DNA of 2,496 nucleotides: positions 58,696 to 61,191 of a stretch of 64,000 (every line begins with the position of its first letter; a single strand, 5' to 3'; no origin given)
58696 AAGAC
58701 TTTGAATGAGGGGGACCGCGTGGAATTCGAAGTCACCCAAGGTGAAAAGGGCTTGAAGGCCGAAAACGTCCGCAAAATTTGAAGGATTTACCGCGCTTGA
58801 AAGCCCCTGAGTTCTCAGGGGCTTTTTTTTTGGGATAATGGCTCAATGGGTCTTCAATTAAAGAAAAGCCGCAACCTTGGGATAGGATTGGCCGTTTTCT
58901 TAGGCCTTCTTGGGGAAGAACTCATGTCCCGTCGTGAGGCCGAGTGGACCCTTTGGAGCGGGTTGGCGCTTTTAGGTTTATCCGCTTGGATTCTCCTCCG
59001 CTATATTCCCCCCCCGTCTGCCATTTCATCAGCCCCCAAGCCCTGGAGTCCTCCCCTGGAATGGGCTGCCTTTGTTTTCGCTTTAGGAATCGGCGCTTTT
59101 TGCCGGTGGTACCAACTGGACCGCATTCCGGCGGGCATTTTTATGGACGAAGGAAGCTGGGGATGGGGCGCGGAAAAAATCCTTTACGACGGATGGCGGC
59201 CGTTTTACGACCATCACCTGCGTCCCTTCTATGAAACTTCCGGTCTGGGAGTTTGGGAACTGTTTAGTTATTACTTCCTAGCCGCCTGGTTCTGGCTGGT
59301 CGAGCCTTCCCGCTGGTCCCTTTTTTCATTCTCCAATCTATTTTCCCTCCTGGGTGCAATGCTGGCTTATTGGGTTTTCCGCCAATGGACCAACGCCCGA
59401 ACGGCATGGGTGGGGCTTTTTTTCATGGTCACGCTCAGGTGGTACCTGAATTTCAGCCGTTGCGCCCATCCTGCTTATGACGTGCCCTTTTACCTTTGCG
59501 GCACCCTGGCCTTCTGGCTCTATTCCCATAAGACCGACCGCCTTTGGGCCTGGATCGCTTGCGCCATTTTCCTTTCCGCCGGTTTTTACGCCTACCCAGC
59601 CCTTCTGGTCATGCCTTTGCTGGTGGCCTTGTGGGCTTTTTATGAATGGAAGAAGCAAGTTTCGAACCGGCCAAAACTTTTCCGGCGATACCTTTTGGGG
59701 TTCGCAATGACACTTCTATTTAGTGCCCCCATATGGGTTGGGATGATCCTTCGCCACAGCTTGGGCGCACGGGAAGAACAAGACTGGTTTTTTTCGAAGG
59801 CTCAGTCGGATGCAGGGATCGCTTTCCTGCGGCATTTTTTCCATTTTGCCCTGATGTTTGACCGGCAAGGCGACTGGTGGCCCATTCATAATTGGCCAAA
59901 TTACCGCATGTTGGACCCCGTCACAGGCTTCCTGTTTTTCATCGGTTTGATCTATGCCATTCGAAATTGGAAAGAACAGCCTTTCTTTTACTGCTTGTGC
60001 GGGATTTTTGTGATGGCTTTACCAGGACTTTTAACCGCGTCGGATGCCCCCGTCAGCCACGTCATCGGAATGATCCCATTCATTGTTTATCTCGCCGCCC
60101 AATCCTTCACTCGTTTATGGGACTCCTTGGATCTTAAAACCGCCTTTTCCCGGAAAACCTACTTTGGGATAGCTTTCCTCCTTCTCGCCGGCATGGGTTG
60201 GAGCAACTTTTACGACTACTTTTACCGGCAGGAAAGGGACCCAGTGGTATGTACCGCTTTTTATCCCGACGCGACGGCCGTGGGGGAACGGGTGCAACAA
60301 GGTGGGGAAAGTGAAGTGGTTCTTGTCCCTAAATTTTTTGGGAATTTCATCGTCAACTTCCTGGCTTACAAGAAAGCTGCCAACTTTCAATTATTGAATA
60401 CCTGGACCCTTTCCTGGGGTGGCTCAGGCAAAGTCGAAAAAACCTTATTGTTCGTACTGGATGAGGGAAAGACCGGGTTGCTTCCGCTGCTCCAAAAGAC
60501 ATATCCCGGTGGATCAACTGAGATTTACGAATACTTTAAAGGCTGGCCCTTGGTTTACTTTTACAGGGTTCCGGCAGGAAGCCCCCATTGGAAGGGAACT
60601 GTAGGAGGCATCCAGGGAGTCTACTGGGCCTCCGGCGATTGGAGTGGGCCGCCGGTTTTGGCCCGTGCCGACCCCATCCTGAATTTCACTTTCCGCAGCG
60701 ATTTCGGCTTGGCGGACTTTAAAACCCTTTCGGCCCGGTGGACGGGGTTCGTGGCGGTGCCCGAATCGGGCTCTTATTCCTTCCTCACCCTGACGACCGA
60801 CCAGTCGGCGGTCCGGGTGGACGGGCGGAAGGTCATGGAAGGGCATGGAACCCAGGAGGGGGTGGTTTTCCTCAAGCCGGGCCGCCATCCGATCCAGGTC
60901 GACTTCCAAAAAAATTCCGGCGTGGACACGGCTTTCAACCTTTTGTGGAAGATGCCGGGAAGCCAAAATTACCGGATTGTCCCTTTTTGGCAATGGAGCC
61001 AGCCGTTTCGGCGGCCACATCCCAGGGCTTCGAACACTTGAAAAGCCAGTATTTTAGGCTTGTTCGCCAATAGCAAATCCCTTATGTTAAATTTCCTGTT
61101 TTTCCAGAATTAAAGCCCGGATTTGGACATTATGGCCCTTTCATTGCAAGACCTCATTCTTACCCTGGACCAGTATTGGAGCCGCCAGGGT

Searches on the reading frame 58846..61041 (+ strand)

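Call 61: search_protein_families(library=pfam, proteins=[window:58846-61041:+], max_evalue=0.00001)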
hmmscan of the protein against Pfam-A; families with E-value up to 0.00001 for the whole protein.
window:58846-61041:+ (731 aa): 1 family
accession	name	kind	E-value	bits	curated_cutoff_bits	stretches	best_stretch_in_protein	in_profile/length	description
PF07691.17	PA14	-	2.8e-08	34.1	24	1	588-707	4-139/147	PA14 domain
